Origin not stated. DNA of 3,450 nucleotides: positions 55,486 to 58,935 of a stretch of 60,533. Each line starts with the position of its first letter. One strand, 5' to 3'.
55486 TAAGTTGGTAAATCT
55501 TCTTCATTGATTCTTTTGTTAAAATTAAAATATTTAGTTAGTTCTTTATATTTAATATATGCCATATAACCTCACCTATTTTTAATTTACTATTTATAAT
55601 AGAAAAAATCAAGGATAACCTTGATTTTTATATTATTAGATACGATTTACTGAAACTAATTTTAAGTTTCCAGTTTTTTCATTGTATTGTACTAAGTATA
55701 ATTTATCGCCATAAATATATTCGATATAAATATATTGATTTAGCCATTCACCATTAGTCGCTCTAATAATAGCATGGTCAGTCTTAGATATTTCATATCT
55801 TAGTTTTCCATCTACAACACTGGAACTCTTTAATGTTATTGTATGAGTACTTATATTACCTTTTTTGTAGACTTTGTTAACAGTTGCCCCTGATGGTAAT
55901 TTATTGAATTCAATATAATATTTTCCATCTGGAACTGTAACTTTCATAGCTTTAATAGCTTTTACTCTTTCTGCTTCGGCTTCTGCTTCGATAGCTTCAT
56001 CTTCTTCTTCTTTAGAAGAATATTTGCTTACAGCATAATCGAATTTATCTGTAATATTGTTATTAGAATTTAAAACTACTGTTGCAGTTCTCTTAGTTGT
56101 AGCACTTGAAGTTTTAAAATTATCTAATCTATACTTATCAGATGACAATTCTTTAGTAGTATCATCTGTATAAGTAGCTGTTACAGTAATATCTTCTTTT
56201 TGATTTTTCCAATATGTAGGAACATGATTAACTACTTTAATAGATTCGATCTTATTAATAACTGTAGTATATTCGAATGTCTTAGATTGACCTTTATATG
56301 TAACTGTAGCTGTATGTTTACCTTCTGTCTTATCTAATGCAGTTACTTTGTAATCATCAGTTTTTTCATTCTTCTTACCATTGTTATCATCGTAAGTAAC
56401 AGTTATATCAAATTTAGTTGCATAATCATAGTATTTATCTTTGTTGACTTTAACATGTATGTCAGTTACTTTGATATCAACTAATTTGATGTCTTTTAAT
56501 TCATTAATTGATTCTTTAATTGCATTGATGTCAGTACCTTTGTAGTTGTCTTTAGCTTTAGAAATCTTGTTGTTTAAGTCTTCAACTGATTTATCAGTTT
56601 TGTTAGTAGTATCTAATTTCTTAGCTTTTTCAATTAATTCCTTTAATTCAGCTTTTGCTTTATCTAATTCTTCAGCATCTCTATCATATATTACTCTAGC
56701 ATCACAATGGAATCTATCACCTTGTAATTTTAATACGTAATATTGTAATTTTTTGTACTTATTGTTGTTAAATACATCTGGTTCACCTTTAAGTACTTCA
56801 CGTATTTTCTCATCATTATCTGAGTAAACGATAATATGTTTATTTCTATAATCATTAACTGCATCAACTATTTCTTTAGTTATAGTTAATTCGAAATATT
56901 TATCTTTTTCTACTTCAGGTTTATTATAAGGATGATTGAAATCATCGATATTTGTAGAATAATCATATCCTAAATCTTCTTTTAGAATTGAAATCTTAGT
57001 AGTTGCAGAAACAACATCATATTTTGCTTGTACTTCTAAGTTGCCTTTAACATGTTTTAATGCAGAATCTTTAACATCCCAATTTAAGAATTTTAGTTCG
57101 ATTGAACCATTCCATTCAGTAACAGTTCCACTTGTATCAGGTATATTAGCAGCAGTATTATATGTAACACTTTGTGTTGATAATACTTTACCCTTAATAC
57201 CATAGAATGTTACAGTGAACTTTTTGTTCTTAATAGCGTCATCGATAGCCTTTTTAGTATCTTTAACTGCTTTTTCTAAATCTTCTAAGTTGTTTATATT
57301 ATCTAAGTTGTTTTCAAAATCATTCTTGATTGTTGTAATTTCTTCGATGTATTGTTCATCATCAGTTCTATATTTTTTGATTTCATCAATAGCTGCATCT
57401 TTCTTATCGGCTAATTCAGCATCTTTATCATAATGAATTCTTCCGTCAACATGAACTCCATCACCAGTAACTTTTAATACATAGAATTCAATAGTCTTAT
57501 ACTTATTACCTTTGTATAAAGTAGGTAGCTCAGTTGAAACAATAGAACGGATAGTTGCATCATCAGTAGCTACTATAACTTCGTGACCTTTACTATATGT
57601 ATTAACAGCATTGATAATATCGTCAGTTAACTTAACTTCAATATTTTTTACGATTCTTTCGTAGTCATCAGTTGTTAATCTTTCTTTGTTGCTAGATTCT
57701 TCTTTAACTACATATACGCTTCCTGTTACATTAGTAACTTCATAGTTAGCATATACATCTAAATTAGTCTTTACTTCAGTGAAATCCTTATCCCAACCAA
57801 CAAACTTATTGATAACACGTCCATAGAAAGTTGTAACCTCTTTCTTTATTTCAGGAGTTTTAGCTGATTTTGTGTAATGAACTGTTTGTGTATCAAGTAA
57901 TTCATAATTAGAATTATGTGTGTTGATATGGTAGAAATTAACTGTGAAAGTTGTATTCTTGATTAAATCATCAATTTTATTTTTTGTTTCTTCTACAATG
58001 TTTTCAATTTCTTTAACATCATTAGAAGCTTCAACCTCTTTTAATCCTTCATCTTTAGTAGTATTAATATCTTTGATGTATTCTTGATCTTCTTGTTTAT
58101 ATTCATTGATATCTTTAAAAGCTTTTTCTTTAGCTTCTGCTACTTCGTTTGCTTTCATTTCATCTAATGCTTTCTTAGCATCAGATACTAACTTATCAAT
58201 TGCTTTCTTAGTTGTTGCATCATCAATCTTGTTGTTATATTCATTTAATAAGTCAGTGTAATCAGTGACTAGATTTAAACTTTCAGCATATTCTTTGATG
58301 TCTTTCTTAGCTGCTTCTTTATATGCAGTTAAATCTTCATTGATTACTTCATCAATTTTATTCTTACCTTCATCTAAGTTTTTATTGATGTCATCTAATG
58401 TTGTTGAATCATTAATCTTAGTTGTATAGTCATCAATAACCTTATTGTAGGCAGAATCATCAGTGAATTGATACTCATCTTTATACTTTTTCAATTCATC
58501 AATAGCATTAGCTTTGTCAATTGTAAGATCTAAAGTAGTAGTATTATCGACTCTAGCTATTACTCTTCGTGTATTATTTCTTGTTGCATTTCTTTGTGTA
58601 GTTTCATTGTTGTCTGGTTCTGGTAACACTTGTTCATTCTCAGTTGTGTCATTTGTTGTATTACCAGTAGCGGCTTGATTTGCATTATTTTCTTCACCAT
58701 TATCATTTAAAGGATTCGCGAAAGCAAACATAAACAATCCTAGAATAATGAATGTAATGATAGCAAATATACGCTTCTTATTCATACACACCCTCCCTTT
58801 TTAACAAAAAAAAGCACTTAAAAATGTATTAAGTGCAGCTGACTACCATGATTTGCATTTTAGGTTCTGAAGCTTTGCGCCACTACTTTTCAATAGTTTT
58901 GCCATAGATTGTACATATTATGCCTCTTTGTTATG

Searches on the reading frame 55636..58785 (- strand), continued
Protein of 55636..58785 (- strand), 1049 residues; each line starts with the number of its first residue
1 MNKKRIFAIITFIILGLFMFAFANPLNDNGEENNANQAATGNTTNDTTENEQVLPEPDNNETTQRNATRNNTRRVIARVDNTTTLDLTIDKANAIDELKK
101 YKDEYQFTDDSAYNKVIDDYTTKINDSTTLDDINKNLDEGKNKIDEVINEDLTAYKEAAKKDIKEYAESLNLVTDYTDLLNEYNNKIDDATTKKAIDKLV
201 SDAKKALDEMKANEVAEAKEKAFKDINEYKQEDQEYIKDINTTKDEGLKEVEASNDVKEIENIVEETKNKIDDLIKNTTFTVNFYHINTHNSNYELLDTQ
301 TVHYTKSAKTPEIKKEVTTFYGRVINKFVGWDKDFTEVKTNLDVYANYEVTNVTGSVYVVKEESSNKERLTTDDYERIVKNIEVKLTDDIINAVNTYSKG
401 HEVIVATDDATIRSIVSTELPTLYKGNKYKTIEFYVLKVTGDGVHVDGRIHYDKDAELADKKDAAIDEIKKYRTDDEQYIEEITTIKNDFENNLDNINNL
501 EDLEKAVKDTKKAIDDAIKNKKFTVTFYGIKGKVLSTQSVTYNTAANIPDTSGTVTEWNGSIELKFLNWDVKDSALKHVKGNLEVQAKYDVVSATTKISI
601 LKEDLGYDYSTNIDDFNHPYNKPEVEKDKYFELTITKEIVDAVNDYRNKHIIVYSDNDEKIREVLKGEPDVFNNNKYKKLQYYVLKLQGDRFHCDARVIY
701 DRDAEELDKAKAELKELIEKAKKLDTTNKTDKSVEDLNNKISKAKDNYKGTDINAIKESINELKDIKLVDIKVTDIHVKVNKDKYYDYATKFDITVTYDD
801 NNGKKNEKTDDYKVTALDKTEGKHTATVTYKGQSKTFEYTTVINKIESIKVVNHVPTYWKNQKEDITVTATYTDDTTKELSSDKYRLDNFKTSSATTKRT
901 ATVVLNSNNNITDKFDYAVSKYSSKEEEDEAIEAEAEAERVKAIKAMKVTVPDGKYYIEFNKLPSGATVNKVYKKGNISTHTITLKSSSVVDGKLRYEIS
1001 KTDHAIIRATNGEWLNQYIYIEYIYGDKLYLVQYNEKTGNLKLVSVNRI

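Call 61: fold_search(model_id=the predicted structure, library=pdb)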
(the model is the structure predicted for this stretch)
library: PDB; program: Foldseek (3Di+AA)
matches with E <= 10: 403; with E <= 0.001: 1
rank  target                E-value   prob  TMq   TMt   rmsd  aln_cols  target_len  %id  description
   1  8gyr_A                3.4e-04  1.00  0.07  0.33  11.7       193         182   14  Crystal structure of a variable region segment of Leptospira host-interacting outer surface protein, LigA (released 2023-06-28)
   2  8gyr_B                1.3e-03  1.00  0.07  0.33  11.4       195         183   15  Crystal structure of a variable region segment of Leptospira host-interacting outer surface protein, LigA (released 2023-06-28)
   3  3hrz_A                3.6e-03  0.75  0.06  0.09  20.5       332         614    9  Cobra Venom Factor (CVF) in complex with human factor B (released 2009-07-07)
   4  6rqj_B                4.9e-03  0.57  0.06  0.09  20.1       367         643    8  Structure of human complement C5 complexed with tick inhibitors OmCI, RaCI1 and CirpT1 (released 2020-01-08)
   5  6q2s_E                7.2e-03  0.23  0.06  0.09  16.9       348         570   11  Cryo-EM structure of RET/GFRa3/ARTN extracellular complex. The 3D refinement was applied with C2 symmetry. (released 2019-10-02)
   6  6u6t_B                8.0e-03  0.41  0.07  0.17  16.5       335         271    9  Neuronal growth regulator 1 (NEGR1) (released 2020-08-12)
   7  2ice_A                9.7e-03  0.60  0.07  0.10  19.4       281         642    7  CRIg bound to C3c (released 2006-11-07)
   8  7zgj_A                1.1e-02  0.75  0.07  0.10  18.5       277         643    7  Trypanosoma brucei gambiense ISG65 in complex with human complement component C3 (released 2023-04-05)
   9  5ftx                  1.2e-02  0.72  0.08  0.12  21.8       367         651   11  Structure of surface layer protein SbsC, domains 4-9 (released 2017-02-22)
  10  2wii_A                1.2e-02  0.44  0.07  0.10  20.2       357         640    7  Complement C3b in complex with factor H domains 1-4 (released 2009-06-09)
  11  8enu_G                1.2e-02  0.44  0.07  0.10  20.8       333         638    9  Structure of the C3bB proconvertase in complex with lufaxin (released 2023-08-09)
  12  3frp_A                1.3e-02  0.47  0.06  0.09  20.5       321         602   11  Crystal Structure of Cobra Venom Factor, a Co-factor for C3- and C5 convertase CVFBb (released 2009-04-28)
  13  4e9l                  1.3e-02  0.41  0.09  0.18  14.4       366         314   10  FdeC, a Novel Broadly Conserved Escherichia coli Adhesin Eliciting Protection against Urinary Tract Infections (released 2012-04-25)
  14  4fd0                  1.4e-02  1.00  0.06  0.16   2.8        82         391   16  Crystal structure of a putative cell surface protein (BACCAC_03700) from Bacteroides caccae ATCC 43185 at 2.07 A resolut (released 2012-07-25)
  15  3l5n_A                1.4e-02  0.51  0.07  0.10  18.7       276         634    6  Staphylococcal Complement Inhibitor (SCIN) in complex with Human Complement Component C3b (released 2010-08-04)
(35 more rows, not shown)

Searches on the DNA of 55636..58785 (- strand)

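Call 24: search_rna_families(sources=[L001, L002, L003, L004, L005, L006, L007, L008, L009], threshold=gathering)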
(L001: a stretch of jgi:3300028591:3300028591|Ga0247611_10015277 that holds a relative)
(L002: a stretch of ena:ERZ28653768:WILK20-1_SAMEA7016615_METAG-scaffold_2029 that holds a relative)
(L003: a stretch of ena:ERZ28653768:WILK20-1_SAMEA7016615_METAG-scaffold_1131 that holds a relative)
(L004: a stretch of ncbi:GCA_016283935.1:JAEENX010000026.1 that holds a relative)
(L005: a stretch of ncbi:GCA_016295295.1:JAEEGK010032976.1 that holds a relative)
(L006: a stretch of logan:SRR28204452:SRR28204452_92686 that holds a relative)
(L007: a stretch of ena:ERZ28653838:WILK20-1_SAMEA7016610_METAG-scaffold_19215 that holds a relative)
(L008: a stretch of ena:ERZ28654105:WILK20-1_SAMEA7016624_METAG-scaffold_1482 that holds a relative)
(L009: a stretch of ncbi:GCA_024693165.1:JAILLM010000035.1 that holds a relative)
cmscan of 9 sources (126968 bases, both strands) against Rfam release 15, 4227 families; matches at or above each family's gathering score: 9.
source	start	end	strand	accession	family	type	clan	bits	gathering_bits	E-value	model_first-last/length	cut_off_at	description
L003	9866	9952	+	RF01051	c-di-GMP-I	Cis-reg; riboswitch;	CL00126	69.4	35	3.2e-11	1-87/87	no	c-di-GMP-I riboswitch aptamer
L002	9867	9953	+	RF01051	c-di-GMP-I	Cis-reg; riboswitch;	CL00126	68.4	35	5.6e-11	1-87/87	no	c-di-GMP-I riboswitch aptamer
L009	358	442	+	RF01051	c-di-GMP-I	Cis-reg; riboswitch;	CL00126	67.6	35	8.6e-11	1-87/87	no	c-di-GMP-I riboswitch aptamer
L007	2038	2123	+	RF01051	c-di-GMP-I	Cis-reg; riboswitch;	CL00126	63.8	35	7.4e-10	1-87/87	no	c-di-GMP-I riboswitch aptamer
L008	6054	6135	+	RF01051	c-di-GMP-I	Cis-reg; riboswitch;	CL00126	63.3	35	9.4e-10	1-87/87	no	c-di-GMP-I riboswitch aptamer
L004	9869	9951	+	RF01051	c-di-GMP-I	Cis-reg; riboswitch;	CL00126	63.2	35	1e-09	1-87/87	no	c-di-GMP-I riboswitch aptamer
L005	5441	5523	+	RF01051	c-di-GMP-I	Cis-reg; riboswitch;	CL00126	63.2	35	1e-09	1-87/87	no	c-di-GMP-I riboswitch aptamer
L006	2908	2990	+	RF01051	c-di-GMP-I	Cis-reg; riboswitch;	CL00126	61.5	35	2.7e-09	1-87/87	no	c-di-GMP-I riboswitch aptamer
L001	3780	3862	+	RF01051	c-di-GMP-I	Cis-reg; riboswitch;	CL00126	60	35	6.1e-09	1-87/87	no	c-di-GMP-I riboswitch aptamer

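Call 31: search_rna_families(source=L012, threshold=gathering)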
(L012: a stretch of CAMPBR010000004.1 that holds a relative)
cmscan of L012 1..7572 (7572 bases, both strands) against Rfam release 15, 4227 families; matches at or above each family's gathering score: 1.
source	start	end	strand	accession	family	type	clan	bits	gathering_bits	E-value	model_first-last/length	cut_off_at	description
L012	2864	2949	+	RF01051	c-di-GMP-I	Cis-reg; riboswitch;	CL00126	69.9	35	1.4e-12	1-87/87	no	c-di-GMP-I riboswitch aptamer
